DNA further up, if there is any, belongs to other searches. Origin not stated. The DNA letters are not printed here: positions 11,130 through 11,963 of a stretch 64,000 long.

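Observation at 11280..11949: SLATT-like 2-TM protein translationally coupled to a poly-proline micro-protein; IS transposase abuts its 3' end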

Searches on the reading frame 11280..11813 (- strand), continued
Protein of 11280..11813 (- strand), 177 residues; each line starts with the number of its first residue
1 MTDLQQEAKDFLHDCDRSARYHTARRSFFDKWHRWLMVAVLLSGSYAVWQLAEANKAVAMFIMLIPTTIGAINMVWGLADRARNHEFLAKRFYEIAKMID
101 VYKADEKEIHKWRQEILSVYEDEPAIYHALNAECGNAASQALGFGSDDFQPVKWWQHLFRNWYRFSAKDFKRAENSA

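Call 81: get_annotated_region(hit=H21, flank=6000)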
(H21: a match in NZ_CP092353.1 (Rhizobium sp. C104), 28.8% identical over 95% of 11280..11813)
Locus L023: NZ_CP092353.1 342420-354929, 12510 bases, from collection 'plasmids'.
description: Rhizobium sp. C104 plasmid pRSpC104f, complete sequence
organism: Rhizobium sp. C104 (NCBI taxid 2917727)
taxonomy: Bacteria; Pseudomonadota; Alphaproteobacteria; Hyphomicrobiales; Rhizobiaceae; Rhizobium; Rhizobium sp. C104
host: -; source: Cell culture,nodule; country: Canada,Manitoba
typing (MOB-suite, as given by PLSDB): conjugative; replicon rep_cluster_287; relaxase MOBQ; mating-pair formation MPF_T
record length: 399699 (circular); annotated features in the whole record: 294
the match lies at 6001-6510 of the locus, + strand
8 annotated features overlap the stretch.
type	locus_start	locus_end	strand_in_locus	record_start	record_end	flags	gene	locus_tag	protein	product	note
CDS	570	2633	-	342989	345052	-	-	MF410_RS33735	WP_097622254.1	recombinase family protein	GO:0006310 - DNA recombination [Evidence IEA]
CDS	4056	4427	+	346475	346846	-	-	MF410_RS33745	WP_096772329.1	hypothetical protein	-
CDS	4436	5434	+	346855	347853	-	-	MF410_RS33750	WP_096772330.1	caspase family protein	-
CDS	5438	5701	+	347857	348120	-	-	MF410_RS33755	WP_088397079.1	hypothetical protein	-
CDS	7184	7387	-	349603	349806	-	-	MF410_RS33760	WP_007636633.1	cold-shock protein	-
CDS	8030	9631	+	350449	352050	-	-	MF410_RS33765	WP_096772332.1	MFS transporter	GO:0055085 - transmembrane transport [Evidence IEA]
CDS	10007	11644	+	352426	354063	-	-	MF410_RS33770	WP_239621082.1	MFS transporter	GO:0055085 - transmembrane transport [Evidence IEA]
CDS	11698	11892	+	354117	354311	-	-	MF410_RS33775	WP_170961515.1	hypothetical protein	-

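Call 95: search_protein_families(library=pfam, proteins=[L020:1403-1657:-, L019:4929-5888:-, L019:4644-4841:+, L024:9049-10446:-, L024:8312-8614:-, L001:8535-9452:+, L002:7017-7538:+], max_evalue=0.01)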
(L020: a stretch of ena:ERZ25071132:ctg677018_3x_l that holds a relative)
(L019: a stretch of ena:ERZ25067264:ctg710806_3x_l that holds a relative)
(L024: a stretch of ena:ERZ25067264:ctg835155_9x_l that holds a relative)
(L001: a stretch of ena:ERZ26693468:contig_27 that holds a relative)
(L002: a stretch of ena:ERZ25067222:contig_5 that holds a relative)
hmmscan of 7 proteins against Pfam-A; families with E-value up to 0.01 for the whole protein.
L020:1403-1657:- (84 aa): 2 families
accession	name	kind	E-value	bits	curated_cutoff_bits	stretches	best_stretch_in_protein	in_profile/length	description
PF10711.15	DUF2513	-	3.4e-14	53.4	29.6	1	2-80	1-83/100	Hypothetical protein (DUF2513)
PF13601.12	HTH_34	-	0.0051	17.4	27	1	36-77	30-71/80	Winged helix DNA-binding domain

L019:4929-5888:- (319 aa): 1 family
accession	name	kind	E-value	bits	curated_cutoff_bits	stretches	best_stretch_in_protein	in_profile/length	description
PF10546.14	P63C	-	3.8e-28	98.4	26.1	1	183-275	1-93/93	P63C domain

L019:4644-4841:+ (65 aa): 0 families

L024:9049-10446:- (465 aa): 0 families

L024:8312-8614:- (100 aa): 1 family
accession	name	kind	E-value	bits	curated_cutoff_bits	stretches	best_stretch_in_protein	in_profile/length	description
PF05814.16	Ac76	-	0.0097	16.3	22.5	0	3-32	22-51/83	Orf76 (Ac76)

L001:8535-9452:+ (305 aa): 0 families

L002:7017-7538:+ (173 aa): 1 family
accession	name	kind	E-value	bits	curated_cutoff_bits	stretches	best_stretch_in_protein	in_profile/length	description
PF11159.13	DUF2939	-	7.3e-33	113.2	24.8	1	12-104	1-93/93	Protein of unknown function (DUF2939)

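Call 102: find_encoding_contigs(protein=P0174, flank=7000, max_places=2)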
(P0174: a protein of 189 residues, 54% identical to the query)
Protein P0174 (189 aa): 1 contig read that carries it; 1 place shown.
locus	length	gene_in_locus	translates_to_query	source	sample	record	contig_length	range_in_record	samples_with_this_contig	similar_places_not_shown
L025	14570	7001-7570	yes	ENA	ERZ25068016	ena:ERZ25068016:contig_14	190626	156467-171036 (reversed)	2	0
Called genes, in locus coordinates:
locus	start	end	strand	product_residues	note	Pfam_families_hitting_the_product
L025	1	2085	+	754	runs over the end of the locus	PF13439:Glyco_transf_4 (faint), PF00534:Glycos_transf_1 (faint), PF13692:Glyco_trans_1_4 (faint)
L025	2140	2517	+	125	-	PF02350:Epimerase_2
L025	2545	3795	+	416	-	PF13439:Glyco_transf_4, PF13579:Glyco_trans_4_4, PF00534:Glycos_transf_1, PF13692:Glyco_trans_1_4, PF13524:Glyco_trans_1_2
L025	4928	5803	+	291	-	PF13439:Glyco_transf_4, PF13579:Glyco_trans_4_4, PF20706:GT4-conflict, PF00534:Glycos_transf_1, PF13692:Glyco_trans_1_4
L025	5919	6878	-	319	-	PF13384:HTH_23 (weak), PF12762:DDE_Tnp_IS1595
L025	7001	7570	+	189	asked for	-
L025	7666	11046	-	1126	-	PF02811:PHP, PF07733:DNA_pol3_alpha, PF17657:DNA_pol3_finger, PF14579:HHH_6, PF01336:tRNA_anti-codon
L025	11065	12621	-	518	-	PF00817:IMS (weak), PF11799:IMS_C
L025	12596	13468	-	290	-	-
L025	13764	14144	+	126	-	PF01502:PRA-CH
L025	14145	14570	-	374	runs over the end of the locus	PF01266:DAO, PF13450:NAD_binding_8 (weak)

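Call 103: find_encoding_contigs(protein=P0176, flank=7000, max_places=2)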
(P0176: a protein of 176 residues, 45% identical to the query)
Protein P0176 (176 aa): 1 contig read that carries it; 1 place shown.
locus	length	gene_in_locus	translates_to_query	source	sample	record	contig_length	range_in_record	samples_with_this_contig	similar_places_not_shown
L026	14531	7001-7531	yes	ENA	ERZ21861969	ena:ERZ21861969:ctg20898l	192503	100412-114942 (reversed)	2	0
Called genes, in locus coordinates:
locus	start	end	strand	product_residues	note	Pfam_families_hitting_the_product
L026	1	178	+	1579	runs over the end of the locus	-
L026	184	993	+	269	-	-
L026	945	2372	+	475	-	-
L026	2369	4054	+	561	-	PF03036:Perilipin (faint)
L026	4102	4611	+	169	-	-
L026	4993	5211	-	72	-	PF13683:rve_3, PF13333:rve_2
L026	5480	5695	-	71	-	PF13358:DDE_3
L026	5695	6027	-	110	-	PF13358:DDE_3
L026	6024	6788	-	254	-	-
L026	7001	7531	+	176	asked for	-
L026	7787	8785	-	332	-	PF02899:Phage_int_SAM_1, PF00589:Phage_integrase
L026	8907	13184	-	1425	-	PF02368:Big_2, PF26918:Ig_Eae, PF13855:LRR_8 (weak), PF23598:LRR_14, PF13855:LRR_8, PF23598:LRR_14, PF13855:LRR_8 (weak), PF23598:LRR_14, +6 more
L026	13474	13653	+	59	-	-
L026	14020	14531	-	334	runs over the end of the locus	PF13620:CarboxypepD_reg, PF13715:CarbopepD_reg_2 (weak)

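Call 108: fold_search(model_id=the predicted structure, library=viral)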
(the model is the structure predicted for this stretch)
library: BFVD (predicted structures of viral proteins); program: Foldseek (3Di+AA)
matches with E <= 10: 303; with E <= 0.001: 0
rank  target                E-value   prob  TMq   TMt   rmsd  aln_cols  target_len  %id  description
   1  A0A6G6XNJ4            1.2e-03  1.00  0.56  0.43  10.8       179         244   14  (no name in the UniProt tables at hand)
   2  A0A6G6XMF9            2.9e-03  1.00  0.56  0.49   7.8       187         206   15  (no name in the UniProt tables at hand)
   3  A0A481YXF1            5.3e-03  1.00  0.57  0.40   5.4       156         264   15  SMODS and SLOG-associating 2TM effector domain-containing protein [Marseillevirus LCMAC201]
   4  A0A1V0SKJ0            7.9e-03  1.00  0.59  0.39   9.6       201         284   10  SMODS and SLOG-associating 2TM effector domain-containing protein [Klosneuvirus KNV1]
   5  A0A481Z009            1.6e-02  1.00  0.54  0.40   6.1       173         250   13  Uncharacterized protein [Mimivirus LCMiAC01]
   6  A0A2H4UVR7            1.7e-02  1.00  0.54  0.48   9.3       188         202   11  Uncharacterized protein [Bodo saltans virus]
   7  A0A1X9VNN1            2.1e-02  1.00  0.62  0.42   4.4       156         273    8  Uncharacterized protein [Mimivirus AB-566-O17]
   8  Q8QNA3                2.2e-02  1.00  0.62  0.47   3.1       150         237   13  EsV-1-184 [Ectocarpus siliculosus virus 1 (isolate New Zealand/Kaikoura/1988)]
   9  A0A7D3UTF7            2.3e-02  1.00  0.54  0.36   8.0       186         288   10  SMODS and SLOG-associating 2TM effector domain-containing protein [Fadolivirus FV1/VV64]
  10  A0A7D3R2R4            3.8e-02  1.00  0.61  0.44   4.6       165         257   12  SMODS and SLOG-associating 2TM effector domain-containing protein [Fadolivirus FV1/VV64]
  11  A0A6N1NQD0            3.9e-02  1.00  0.53  0.37   7.5       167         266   10  Uncharacterized protein [Tupanvirus deep ocean]
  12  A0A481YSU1            3.9e-02  1.00  0.50  0.25   6.7       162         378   14  Transmembrane protein [Marseillevirus LCMAC101]
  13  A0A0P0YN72            4.2e-02  1.00  0.57  0.44   4.0       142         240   14  (no name in the UniProt tables at hand)
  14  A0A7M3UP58            4.2e-02  1.00  0.57  0.39   5.0       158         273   13  SMODS and SLOG-associating 2TM effector domain-containing protein [Pyramimonas orientalis virus]
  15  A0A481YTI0            4.2e-02  1.00  0.59  0.39  10.3       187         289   11  SMODS and SLOG-associating 2TM effector domain-containing protein [Marseillevirus LCMAC102]
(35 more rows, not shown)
